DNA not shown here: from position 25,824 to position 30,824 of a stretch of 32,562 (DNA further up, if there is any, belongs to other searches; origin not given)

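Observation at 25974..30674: Giant single-polypeptide fusion of a sacsin-like GHKL ATPase to an SF2 DExH helicase in a mobile island: candidate undescribed defence or genome-surveillance system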

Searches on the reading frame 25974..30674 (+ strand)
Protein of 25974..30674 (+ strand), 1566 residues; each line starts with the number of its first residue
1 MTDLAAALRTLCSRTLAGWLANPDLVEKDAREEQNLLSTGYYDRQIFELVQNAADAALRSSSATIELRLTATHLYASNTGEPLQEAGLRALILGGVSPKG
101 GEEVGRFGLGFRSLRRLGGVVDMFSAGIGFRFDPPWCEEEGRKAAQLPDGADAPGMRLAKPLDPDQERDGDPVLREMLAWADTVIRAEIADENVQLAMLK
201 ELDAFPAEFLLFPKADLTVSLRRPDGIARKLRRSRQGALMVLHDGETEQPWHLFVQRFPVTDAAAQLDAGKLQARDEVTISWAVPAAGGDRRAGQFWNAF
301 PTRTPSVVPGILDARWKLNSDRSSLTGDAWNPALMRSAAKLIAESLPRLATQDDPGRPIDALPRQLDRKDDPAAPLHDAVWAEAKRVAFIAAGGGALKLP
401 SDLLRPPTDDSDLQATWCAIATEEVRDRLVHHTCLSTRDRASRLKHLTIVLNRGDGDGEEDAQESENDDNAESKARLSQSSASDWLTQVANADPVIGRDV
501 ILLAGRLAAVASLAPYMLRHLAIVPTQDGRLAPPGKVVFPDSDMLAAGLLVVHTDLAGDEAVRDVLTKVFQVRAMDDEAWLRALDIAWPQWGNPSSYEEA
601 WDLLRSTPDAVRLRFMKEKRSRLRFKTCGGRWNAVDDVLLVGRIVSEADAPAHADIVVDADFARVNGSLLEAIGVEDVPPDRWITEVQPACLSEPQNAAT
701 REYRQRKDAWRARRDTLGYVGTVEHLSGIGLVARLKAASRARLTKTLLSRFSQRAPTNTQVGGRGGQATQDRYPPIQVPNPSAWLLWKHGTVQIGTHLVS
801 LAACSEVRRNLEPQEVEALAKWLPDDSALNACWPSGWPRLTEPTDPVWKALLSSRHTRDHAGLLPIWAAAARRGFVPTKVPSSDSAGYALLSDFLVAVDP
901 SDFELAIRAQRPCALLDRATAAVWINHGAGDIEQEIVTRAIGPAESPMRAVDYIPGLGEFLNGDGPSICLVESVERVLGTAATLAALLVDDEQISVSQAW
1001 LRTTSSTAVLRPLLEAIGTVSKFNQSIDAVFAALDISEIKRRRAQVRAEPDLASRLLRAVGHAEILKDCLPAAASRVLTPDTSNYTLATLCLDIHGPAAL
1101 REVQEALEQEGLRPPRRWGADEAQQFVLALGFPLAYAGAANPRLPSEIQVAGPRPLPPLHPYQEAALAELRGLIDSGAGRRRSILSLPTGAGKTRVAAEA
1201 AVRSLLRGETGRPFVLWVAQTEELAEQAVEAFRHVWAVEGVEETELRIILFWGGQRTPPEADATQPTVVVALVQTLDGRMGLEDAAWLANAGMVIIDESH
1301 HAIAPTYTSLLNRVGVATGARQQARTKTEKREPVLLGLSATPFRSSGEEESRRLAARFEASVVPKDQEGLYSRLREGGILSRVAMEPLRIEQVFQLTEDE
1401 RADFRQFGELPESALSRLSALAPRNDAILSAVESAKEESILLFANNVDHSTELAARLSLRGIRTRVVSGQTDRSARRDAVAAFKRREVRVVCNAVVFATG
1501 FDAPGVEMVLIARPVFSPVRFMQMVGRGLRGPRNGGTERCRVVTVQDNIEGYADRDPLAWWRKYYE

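Call 5: search_protein_families(library=pfam, proteins=[window:25974-30674:+], max_evalue=1)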
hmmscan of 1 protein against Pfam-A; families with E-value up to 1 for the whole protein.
window:25974-30674:+ (1566 aa): 3 families
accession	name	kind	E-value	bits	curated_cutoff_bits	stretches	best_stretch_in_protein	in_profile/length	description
PF04851.21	ResIII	-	3.7e-20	72.9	22.5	1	1159-1344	4-164/164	Type III restriction enzyme, res subunit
PF00270.35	DEAD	-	1.3e-13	51.5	26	1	1161-1344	2-162/167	DEAD/DEAH box helicase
PF00271.37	Helicase_C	-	1.2e-12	48.5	23.5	1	1427-1530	5-108/110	Helicase conserved C-terminal domain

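Call 6: search_protein_families(library=padloc, proteins=[window:25974-30674:+], max_evalue=1)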
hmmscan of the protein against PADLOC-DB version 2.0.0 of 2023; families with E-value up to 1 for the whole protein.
window:25974-30674:+ (1566 aa): 29 families (the best 25 are shown)
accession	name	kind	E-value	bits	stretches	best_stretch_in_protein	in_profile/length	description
PDLC03964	TmtA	-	1e-37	127.8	1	3-397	8-406/1538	-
PDLC03968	TmtA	-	2.8e-26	89.5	1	45-447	78-426/1486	-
PDLC03965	TmtA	-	3.5e-19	66.4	1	30-584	19-461/1370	-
PDLC03972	TmtA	-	7.1e-18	62.1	1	43-404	42-400/1302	-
PDLC03966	TmtA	-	2.2e-17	60.2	2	41-135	42-147/1655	-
PDLC03659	mREase_IV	-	3.8e-14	49.5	2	1162-1313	222-358/945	Type IV methyl-directed restriction enzyme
PDLC02707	PbeA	-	1.7e-13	48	2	1159-1363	253-434/672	PbeA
PDLC03969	TmtA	-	2.3e-12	43.3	1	101-351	102-345/1563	-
PDLC02704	PbeA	-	8.7e-09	32.4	1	1159-1363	255-439/682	PbeA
PDLC03967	TmtA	-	1.1e-08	32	1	40-111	36-109/1063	-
PDLC03658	mREase_IV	-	2.6e-08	30.1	1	1441-1552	455-561/953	Type IV methyl-directed restriction enzyme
PDLC03047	REase_I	-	4.3e-07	26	2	1487-1531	659-703/1107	Type I restriction enzyme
PDLC03970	TmtA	-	4.7e-07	26.1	1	44-119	64-136/1552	-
PDLC02870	DpdF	-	7.9e-06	22.6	1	1427-1530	214-319/534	DpdF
PDLC02861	DpdF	-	3.6e-05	20.3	1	1425-1527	227-329/611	DpdF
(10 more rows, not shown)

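Call 7: search_protein_families(library=ncbifam, proteins=[window:25974-30674:+], max_evalue=1)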
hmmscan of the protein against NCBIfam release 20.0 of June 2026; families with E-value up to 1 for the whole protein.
window:25974-30674:+ (1566 aa): 22 families
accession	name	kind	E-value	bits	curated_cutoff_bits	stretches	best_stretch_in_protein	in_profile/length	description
NF053632.1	heli_RadD_YejH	equivalog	6e-25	87.6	720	1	1179-1543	21-352/573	DNA repair helicase RadD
NF047352.1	P_loop_sacsin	domain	7.9e-16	58.3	50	1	43-118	1-74/80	sacsin N-terminal ATP-binding-like domain-containing protein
NF010337.0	PRK13766.1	equivalog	1.4e-15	56.5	610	2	1429-1531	358-468/781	Hef nuclease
NF008394.0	PRK11192.1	equivalog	7.4e-09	34.9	507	2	1432-1530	242-340/441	ATP-dependent RNA helicase SrmB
NF046051.1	restrict_EcoAI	equivalog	6.5e-07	28.1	550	2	1489-1533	472-516/768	EcoAI/FtnUII family type I restriction enzme subunit R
NF008744.0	PRK11776.1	equivalog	1.5e-06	27.1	524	1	1424-1535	229-340/460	ATP-dependent RNA helicase DbpA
TIGR04095.1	dnd_restrict_1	equivalog_domain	5e-06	25.8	600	1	1180-1388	24-210/451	DNA phosphorothioation system restriction enzyme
NF008521.0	PRK11448.1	equivalog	5.1e-06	24.8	729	1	1159-1300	414-550/1123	type I restriction-modification system endonuclease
NF045503.1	repair_heli_XPB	equivalog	1.1e-05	24.2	610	1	1331-1530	328-507/548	DNA repair helicase XPB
NF041063.1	DpdF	equivalog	1.7e-05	23.6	550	1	1416-1530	357-471/813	protein DpdF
NF008163.0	PRK10917.1-1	equivalog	3.3e-05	22.4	796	1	1190-1301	299-401/692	ATP-dependent DNA helicase RecG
NF053711.1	RNA_heli_RhlE1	exception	6.4e-05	21.9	750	1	1431-1510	238-317/434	RNA helicase RhlE1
NF008279.0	PRK11057.1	equivalog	0.00021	19.9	1015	1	1426-1510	225-309/608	ATP-dependent DNA helicase RecQ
NF007882.0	PRK10590.1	equivalog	0.00043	19.3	743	1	1437-1527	245-335/456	ATP-dependent RNA helicase RhlE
TIGR01389.1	recQ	equivalog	0.00058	18.4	640.2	1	1424-1528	211-315/591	DNA helicase RecQ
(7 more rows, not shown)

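Call 12: search_solved_structures(query=window:25974-30674:+, max_evalue=0.01)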
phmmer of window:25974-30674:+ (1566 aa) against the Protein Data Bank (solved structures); distinct sequences matched with E-value up to 0.01: 20.
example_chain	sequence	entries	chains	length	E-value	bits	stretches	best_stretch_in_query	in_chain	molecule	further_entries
6jde_B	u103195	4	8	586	4.2e-13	51.1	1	1180-1532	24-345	Putative DNA repair helicase RadD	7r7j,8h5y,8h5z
1wp9_A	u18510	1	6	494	1.6e-07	32.6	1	1182-1342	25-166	ATP-dependent RNA helicase, putative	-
7clg_A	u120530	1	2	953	2.8e-07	31.8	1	1441-1534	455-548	Putative helicase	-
6p4f_A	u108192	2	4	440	3e-06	28.4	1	1425-1531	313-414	DNA-dependent ATPase XPBII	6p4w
5tnu_A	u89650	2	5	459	3.7e-06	28.1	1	1425-1531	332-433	DNA-dependent ATPase XPBII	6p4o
2oca_A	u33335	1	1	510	6.5e-06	27.3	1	1387-1535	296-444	ATP-dependent DNA helicase uvsW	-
9wm0_A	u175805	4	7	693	1.2e-05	26.4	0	1186-1301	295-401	ATP-dependent DNA helicase RecG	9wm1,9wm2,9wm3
8dpe_A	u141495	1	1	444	9e-05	23.5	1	1402-1515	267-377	ATP-dependent RNA helicase DDX42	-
8hk1_E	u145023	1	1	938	0.0003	21.8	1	1403-1514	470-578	ATP-dependent RNA helicase DDX42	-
7evn_E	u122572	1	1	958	0.0003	21.7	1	1403-1514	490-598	ATP-dependent RNA helicase DDX42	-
5jaj_A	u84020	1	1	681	0.0013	19.7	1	1180-1347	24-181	LGP2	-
5jb2_A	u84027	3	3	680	0.0013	19.7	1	1180-1347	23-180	LGP2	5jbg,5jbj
9tel_A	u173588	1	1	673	0.0015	19.4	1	1180-1347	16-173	RNA helicase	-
9lov_B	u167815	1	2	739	0.0025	18.7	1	1151-1363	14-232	Interferon-induced helicase C domain-containing protein 1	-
7jl0_A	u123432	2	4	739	0.0026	18.6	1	1151-1347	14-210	Interferon-induced helicase C domain-containing protein 1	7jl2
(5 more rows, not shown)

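Call 13: find_homologous_proteins(query=window:25974-30674:+, max_evalue=0.00001)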
Query window:25974-30674:+ (1566 aa): 748 proteins with E <= 0.00001 among 8000 candidates; the best 120 are listed.
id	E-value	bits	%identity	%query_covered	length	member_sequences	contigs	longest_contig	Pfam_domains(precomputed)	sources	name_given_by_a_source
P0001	0.0e+0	3220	93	100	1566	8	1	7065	PF00270.36,PF00271.38,PF04851.22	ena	-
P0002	0.0e+0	1909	58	100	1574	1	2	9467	PF00270.36,PF00271.38,PF04851.22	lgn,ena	-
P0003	0.0e+0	1839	56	100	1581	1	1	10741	PF00270.36,PF00271.38,PF04851.22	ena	-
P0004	0.0e+0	1837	57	100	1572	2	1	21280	PF00270.36,PF00271.38,PF04851.22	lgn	-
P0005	0.0e+0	1716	54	100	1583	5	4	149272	PF00270.36,PF00271.38,PF04851.22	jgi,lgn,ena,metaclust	jgi:superfamily II DNA or RNA helicase|metaclust:\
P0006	0.0e+0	1708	53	100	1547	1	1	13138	PF00270.36,PF00271.38,PF04851.22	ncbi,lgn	-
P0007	0.0e+0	1707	54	100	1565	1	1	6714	PF00270.36,PF00271.38,PF04851.22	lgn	-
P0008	0.0e+0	1699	54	100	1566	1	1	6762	PF00270.36,PF00271.38,PF04851.22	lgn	-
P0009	0.0e+0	1691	54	100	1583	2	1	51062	PF00270.36,PF00271.38,PF04851.22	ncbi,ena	-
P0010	0.0e+0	1685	56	93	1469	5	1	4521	PF00270.36,PF00271.38,PF04851.22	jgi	jgi:superfamily II DNA or RNA helicase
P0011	0.0e+0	1670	53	100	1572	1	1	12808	PF00270.36,PF00271.38,PF04851.22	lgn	-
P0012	0.0e+0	1625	52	100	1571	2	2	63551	PF00270.36,PF00271.38,PF04851.22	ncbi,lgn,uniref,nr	ncbi:DEAD/DEAH box helicase [Roseomonas alkaliterrae]|uniref:Superfamily II DNA or RNA helicase n=1 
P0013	0.0e+0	1435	51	89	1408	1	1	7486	PF00270.36,PF00271.38,PF04851.22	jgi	jgi:superfamily II DNA or RNA helicase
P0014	0.0e+0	1408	54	82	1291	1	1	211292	PF00270.36,PF00271.38,PF04851.22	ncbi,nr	ncbi:MAG: DEAD/DEAH box helicase [Roseococcus sp.]|nr:DEAD/DEAH box helicase [Roseococcus sp.]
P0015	0.0e+0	1018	40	89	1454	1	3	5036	PF00270.36,PF04851.22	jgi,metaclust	metaclust:\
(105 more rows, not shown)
